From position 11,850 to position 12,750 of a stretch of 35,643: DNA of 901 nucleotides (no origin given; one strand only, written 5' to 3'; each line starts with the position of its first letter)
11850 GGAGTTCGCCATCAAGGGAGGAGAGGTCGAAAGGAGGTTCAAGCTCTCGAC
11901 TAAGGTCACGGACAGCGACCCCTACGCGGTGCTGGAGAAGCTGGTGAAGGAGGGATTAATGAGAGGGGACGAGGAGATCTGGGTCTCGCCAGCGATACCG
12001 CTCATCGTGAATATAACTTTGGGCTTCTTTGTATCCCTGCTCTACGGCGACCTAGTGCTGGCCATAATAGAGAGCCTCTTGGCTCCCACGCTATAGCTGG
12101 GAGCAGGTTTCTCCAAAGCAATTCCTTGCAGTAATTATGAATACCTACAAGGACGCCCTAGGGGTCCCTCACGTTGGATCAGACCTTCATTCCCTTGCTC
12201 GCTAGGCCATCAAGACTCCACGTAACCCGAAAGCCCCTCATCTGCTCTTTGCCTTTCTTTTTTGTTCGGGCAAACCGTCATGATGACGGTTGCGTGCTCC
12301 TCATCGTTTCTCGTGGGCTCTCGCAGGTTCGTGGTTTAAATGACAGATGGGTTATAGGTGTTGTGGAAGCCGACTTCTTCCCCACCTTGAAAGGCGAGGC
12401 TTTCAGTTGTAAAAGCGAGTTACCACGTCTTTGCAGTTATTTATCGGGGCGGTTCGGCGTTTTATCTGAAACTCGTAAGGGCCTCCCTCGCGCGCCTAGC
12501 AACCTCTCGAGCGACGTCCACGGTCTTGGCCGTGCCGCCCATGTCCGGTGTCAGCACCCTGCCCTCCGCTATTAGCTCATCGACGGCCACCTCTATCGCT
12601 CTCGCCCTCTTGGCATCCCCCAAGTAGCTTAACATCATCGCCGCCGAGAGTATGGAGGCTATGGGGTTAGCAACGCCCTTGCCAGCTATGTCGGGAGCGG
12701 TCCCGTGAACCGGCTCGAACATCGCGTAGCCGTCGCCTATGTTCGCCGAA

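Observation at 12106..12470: Unassigned ~350-nt non-coding element in two diverged full-length copies (A 12106-12470, B 34424-34761)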

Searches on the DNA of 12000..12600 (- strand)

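Call 12: search_rna_families(source=window, start=12000, end=12600, threshold=evalue, max_evalue=10)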
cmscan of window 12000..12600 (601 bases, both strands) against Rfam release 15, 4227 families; matches with E-value up to 10: 2.
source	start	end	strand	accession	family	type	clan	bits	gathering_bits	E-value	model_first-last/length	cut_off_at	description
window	12357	12489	-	RF00062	HgcC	Gene;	-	24.6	50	0.0014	1-130/130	no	HgcC family RNA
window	12207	12245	-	RF01737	flpD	Cis-reg;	-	14.4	40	4.1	1-47/47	no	flpD RNA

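Call 46: build_rna_model(alignment_id=A3, structure=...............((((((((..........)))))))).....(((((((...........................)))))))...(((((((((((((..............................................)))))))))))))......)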
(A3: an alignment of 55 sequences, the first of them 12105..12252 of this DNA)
Model R1 built from alignment A3 (55 sequences, 168 columns); structure: as given.
model positions 162; base pairs 28; branch points 2; effective number of sequences 1.65; information 0.59 bits per position. Calibrated on 0.2 Mb of random sequence (short: E-values are rough).
structure used (alignment columns):
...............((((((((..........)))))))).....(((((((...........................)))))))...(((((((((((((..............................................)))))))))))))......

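Call 47: search_with_rna_model(model_id=R1, source=window, filters=off, max_evalue=10, show_alignments=2)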
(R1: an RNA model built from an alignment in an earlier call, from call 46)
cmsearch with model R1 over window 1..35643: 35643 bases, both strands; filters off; matches with E-value up to 10: 10.
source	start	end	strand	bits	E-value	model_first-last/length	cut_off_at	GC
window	34423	34581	-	144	3.6e-45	1-162/162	no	0.55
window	12105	12252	-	103.3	6.3e-32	1-162/162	no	0.51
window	34429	34494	+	13.3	0.012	89-156/162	no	0.45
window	19320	19427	-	11.9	0.035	1-162/162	no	0.54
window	18800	18911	-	10.3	0.11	1-162/162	no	0.54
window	15021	15120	+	7.1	1.2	1-162/162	no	0.58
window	34251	34353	-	6.1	2.6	1-162/162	no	0.6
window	21245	21384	-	5.4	4.4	1-162/162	no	0.61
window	23969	24016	-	4.9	6.6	1-162/162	no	0.69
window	20392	20413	-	4.7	7.6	18-39/162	no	0.59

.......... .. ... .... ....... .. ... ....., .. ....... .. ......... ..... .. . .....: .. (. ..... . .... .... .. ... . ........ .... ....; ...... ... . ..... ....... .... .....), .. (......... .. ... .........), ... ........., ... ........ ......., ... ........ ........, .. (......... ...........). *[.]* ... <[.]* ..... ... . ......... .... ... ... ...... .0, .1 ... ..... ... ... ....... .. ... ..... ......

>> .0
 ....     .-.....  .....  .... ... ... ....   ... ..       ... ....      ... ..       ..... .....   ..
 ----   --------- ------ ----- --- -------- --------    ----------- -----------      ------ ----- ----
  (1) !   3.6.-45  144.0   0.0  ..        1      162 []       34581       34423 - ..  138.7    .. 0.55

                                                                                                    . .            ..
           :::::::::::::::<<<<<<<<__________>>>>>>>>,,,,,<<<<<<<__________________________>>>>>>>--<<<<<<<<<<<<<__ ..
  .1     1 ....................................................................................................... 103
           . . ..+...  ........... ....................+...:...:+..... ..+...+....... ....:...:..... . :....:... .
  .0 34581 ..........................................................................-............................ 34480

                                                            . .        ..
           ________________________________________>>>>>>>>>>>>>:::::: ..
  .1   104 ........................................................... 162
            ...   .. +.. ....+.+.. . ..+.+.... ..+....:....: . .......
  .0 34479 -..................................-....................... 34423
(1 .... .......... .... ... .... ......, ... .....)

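Call 48: search_with_rna_model(model_id=R1, sources=[L001, L003, L005, L006, L007, L008, L009, L010, L011, L012, L013, L014, L015, L016, L017, L018, L019, L020, L021, L023, L024, L025, L026, L027, L032, L034, L035, L036, L037, L038, L039, L040, L041, L043, L044, L045, L046, L047, L048, L049, L050, L051, L052, L053, L054, L055, L056, L057, L058, L060, L061, L062, L063, L064, L065, L066, L067, L068, L069, L070, L071, L072, L073], max_evalue=0.001)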
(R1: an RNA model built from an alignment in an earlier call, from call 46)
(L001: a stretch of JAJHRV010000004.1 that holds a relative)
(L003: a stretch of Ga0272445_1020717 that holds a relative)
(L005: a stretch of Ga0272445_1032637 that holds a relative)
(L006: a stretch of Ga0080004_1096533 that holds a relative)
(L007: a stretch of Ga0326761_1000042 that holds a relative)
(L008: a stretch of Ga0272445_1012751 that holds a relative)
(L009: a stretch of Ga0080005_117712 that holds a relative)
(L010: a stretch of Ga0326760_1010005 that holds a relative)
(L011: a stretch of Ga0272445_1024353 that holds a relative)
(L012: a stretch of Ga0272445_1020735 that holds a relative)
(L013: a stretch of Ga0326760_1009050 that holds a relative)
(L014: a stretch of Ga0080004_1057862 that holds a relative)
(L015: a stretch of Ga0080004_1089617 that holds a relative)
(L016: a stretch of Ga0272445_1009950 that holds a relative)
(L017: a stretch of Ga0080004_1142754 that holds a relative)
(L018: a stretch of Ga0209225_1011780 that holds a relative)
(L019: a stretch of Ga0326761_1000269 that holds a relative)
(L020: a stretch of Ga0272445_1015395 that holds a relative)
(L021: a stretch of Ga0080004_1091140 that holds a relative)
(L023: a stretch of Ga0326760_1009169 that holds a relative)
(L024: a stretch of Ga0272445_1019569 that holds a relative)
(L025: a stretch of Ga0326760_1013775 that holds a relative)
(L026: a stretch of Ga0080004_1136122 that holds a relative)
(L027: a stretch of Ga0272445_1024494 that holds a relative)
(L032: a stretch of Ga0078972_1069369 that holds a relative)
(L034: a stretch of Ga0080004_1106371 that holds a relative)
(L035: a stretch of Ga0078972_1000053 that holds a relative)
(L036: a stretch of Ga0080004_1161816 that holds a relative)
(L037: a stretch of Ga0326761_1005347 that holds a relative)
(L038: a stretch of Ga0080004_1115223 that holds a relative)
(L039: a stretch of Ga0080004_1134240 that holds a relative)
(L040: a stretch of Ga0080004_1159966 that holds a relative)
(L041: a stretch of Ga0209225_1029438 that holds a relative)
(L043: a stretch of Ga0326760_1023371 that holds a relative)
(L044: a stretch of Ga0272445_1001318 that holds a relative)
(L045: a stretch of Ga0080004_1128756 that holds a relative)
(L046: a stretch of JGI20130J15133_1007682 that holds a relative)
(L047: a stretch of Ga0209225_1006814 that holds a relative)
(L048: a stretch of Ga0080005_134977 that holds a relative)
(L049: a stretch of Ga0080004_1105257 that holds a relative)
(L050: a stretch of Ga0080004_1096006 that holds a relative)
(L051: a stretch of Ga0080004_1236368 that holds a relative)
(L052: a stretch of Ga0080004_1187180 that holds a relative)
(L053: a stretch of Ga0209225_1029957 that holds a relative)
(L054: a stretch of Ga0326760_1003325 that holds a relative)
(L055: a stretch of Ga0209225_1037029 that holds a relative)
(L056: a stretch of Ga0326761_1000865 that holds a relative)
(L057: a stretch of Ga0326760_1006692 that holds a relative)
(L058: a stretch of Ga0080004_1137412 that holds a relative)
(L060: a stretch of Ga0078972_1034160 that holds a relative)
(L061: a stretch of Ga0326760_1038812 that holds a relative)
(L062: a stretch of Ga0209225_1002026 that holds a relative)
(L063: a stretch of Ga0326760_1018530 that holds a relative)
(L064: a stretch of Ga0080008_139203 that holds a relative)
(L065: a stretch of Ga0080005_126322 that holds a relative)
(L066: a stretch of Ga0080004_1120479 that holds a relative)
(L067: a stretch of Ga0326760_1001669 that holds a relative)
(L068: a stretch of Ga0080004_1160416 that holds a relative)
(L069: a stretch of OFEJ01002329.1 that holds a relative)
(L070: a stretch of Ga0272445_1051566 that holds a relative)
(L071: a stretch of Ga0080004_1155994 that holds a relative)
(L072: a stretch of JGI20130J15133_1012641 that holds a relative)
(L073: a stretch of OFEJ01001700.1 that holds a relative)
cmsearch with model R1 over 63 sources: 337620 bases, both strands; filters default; matches with E-value up to 0.001: 90.
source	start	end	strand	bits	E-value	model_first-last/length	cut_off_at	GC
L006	2359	2523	+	181.7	2e-56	1-162/162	no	0.52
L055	1522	1686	+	180.3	5.7e-56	1-162/162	no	0.53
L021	25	189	-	180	7e-56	1-162/162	no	0.53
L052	8297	8461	-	178.9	1.5e-55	1-162/162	no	0.54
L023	1701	1865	-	178.6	2e-55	1-162/162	no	0.54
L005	305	469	-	178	3e-55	1-162/162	no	0.55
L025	1910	2074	+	177.5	4.4e-55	1-162/162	no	0.56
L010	1147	1311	-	177.3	5.1e-55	1-162/162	no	0.55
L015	5883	6047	-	177.3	5.4e-55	1-162/162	no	0.52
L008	3184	3348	-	177.2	5.5e-55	1-162/162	no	0.56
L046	1687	1851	-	176.5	9.8e-55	1-162/162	no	0.53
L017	1611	1775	+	176.2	1.2e-54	1-162/162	no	0.55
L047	365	529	+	175.9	1.5e-54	1-162/162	no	0.55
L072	24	188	-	175.9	1.5e-54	1-162/162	no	0.55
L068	1521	1685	+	175.8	1.6e-54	1-162/162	no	0.54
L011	344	508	-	174.1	5.5e-54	1-162/162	no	0.53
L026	8629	8793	-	173.3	1.1e-53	1-162/162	no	0.58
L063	125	290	-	173.2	1.1e-53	1-162/162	no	0.52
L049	1387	1540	-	173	1.4e-53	1-162/162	no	0.52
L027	797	961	+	172.4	2e-53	1-162/162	no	0.55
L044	6059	6212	+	172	2.8e-53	1-162/162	no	0.52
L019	1804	1957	-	170.9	6.1e-53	1-162/162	no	0.53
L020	376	540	+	170.3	9.5e-53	1-162/162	no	0.53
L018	4910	5063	-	169.6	1.7e-52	1-162/162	no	0.54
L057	710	863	-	169.4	1.9e-52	1-162/162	no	0.55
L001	1485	1638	+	168.5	3.8e-52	1-162/162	no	0.49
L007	3791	3944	+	168.5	3.8e-52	1-162/162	no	0.49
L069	4749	4902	+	168.4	4.2e-52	1-162/162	no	0.53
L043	1207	1373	+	167.4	8.7e-52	1-162/162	no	0.53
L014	1110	1274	+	167.3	9.3e-52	1-162/162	no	0.56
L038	9991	10144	-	165.6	3.2e-51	1-162/162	no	0.52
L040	4905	5058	+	162.7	3e-50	1-162/162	no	0.51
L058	10996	11149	-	162.5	3.5e-50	1-162/162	no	0.51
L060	4109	4261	-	162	4.9e-50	1-162/162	no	0.53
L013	113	266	+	161.8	5.6e-50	1-162/162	no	0.5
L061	302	455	-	161.2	9.1e-50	1-162/162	no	0.49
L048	4640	4793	-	159.7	2.7e-49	1-162/162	no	0.51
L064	3313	3468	-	158.6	6.1e-49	1-162/162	no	0.53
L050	550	694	-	157.7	1.2e-48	1-162/162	no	0.56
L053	1133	1286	-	156.6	2.8e-48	1-162/162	no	0.52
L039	3331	3488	+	156.3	3.5e-48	1-162/162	no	0.55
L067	2964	3108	-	155.5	6.3e-48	1-162/162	no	0.58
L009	3206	3359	+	155.1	8.5e-48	1-162/162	no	0.51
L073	482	635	+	155.1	8.5e-48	1-162/162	no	0.51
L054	1958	2111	-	155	9.4e-48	1-162/162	no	0.51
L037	416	569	-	154.6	1.3e-47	1-162/162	no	0.52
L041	1317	1457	+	154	2e-47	1-162/162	no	0.56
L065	1812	1954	-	153.9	2.1e-47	1-162/162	no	0.58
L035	444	597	+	153.2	3.5e-47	1-162/162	no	0.51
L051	276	428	-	153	4.3e-47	1-162/162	no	0.5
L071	9992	10136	-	152.1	8e-47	1-162/162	no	0.59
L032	676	820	-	152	8.8e-47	1-162/162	no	0.57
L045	1477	1621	-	149.2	7e-46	1-162/162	no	0.57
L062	1837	1981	+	149.2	7e-46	1-162/162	no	0.57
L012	913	1056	-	147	3.8e-45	1-162/162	no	0.61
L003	1455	1598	+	145.9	8.6e-45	1-162/162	no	0.57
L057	2315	2468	-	145.2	1.5e-44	1-162/162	no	0.51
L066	5389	5545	+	143.7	4.4e-44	1-162/162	no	0.55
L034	2977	3109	-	137.6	4.3e-42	1-162/162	no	0.57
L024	1359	1519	-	126.3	2.1e-38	1-162/162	no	0.54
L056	6391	6516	+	125.3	4.2e-38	1-162/162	no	0.6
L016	3536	3675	+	123.8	1.3e-37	1-162/162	no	0.54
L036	788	936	-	106.7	4.8e-32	1-162/162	no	0.54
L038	1581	1672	+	36.3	3.7e-09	1-162/162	no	0.58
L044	11661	11765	-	33.6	2.9e-08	1-162/162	no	0.55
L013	1770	1919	+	32.5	6.4e-08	1-162/162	no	0.55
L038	8217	8321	+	31.4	1.5e-07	1-162/162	no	0.57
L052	9820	9920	+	31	2e-07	1-162/162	no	0.64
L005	286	387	+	29.7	5.5e-07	1-162/162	no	0.5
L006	2447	2517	-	29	8.7e-07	89-156/162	no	0.44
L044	5767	5870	+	28.4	1.4e-06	1-162/162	no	0.56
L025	1998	2068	-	27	3.9e-06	89-156/162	no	0.49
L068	1609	1679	-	26.9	4.2e-06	89-156/162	no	0.45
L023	1707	1777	+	26.9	4.2e-06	89-156/162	no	0.45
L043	1296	1367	-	25.4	1.3e-05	89-156/162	no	0.44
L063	96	207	+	25.2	1.6e-05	1-162/162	no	0.53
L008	3190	3260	+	24.5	2.7e-05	89-156/162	no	0.48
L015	5889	5959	+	24.4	2.9e-05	89-156/162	no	0.44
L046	1693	1763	+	23.8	4.3e-05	89-156/162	no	0.46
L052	8303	8373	+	23.8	4.3e-05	89-156/162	no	0.46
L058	1369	1506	+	23.6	5.3e-05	1-162/162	no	0.54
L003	1542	1592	-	23.3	6.5e-05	89-156/162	no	0.51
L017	1699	1769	-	22.9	8.6e-05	89-156/162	no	0.46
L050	556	606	+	22.6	0.00011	89-156/162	no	0.47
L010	1153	1223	+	21.8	0.0002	89-156/162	no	0.48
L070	613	708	-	21.3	0.00028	1-162/162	no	0.45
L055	1604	1716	-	20.2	0.00066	53-162/162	5'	0.49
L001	1573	1632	-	20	0.00075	89-156/162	no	0.4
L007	3879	3938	-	20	0.00075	89-156/162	no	0.4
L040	4993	5052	-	19.8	0.00088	89-156/162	no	0.4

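Call 50: search_rna_families(source=window, start=12300, end=12540, threshold=evalue, max_evalue=1, show_alignments=1)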
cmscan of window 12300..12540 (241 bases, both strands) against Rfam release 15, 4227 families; matches with E-value up to 1: 1.
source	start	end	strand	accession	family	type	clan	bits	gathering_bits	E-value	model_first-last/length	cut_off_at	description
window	12357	12489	-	RF00062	HgcC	Gene;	-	24.6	50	0.00055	1-130/130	no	HgcC family RNA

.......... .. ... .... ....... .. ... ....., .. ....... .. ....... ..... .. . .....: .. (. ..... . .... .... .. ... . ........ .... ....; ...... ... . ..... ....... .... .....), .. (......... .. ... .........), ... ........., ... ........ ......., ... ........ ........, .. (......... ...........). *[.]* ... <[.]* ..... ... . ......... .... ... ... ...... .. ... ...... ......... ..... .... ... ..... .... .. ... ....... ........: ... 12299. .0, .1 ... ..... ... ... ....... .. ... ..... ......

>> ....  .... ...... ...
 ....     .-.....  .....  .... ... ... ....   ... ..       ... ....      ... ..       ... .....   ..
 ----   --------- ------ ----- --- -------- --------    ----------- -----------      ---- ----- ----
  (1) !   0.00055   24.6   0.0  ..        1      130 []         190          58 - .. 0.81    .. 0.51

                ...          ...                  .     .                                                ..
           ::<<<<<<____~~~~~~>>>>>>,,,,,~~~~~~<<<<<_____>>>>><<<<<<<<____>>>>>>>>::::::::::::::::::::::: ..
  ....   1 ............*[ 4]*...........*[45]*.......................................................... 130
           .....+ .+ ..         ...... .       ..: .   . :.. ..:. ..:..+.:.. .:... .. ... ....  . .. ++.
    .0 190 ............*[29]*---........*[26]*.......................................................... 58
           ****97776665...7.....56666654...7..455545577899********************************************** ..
